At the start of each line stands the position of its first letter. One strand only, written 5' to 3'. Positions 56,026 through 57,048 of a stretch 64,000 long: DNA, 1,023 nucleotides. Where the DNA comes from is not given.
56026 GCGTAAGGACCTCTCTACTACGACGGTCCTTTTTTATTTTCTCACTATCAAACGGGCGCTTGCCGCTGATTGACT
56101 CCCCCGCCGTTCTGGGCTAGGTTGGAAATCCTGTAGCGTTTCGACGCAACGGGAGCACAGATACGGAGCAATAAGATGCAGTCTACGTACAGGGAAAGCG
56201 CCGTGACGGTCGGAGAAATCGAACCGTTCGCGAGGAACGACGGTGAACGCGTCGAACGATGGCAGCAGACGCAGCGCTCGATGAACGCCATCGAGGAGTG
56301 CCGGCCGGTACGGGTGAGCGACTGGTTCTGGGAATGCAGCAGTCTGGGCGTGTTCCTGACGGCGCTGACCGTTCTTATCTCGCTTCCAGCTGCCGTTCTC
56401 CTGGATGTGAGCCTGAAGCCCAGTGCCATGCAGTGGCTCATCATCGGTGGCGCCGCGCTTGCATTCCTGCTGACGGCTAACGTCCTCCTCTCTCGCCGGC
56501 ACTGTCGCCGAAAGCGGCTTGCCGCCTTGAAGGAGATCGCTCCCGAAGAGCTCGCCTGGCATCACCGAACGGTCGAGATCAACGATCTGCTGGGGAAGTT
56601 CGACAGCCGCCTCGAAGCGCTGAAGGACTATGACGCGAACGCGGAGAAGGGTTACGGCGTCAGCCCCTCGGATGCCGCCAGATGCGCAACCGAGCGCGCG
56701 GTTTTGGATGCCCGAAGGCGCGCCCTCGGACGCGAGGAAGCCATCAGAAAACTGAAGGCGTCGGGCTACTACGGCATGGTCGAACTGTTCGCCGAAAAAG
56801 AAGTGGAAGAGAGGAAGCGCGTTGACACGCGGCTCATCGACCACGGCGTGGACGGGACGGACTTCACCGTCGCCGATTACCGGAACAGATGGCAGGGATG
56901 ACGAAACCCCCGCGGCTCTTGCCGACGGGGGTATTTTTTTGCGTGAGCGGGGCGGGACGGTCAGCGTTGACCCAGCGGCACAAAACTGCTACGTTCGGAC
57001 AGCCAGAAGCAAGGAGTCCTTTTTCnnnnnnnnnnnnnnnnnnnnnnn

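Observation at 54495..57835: Strong consensus promoter followed by a small repeat protein and three tandem paralogous two-TM proteins, each with its own terminator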

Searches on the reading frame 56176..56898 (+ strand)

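Call 7: search_protein_families(library=pfam, proteins=[window:56176-56898:+], max_evalue=1)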
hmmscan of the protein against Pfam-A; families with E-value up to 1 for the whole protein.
window:56176-56898:+ (241 aa): 1 family
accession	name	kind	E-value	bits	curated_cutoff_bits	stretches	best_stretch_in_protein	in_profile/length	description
PF14316.11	DUF4381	-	0.013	16.2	27.2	1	77-125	11-59/145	Domain of unknown function (DUF4381)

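Call 17: search_protein_families(library=ncbifam, proteins=[window:56176-56898:+], max_evalue=1)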
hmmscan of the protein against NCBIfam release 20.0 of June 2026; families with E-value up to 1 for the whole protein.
window:56176-56898:+ (241 aa): 1 family
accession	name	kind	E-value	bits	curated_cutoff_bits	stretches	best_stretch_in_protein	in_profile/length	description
NF058571.1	GVDTG_CTERM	domain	0.064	13.6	29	1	85-109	20-44/44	GVDTG sorting domain-containing protein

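Call 18: search_protein_families(library=padloc, proteins=[window:56176-56898:+], max_evalue=1)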
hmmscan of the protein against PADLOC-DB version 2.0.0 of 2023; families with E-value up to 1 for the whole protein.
window:56176-56898:+ (241 aa): 1 family
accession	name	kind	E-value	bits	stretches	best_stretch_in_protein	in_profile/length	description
PDLC02014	SAVED6--SAVED_TM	-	0.016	12.8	1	60-130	12-81/314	-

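Call 19: search_protein_families(library=phrogs, proteins=[window:56176-56898:+], max_evalue=1)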
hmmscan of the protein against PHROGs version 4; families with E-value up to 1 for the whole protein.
window:56176-56898:+ (241 aa): 1 family
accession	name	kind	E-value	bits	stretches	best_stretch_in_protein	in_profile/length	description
phrog_9682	-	unknown function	0.11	13.7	1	38-69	44-73/78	-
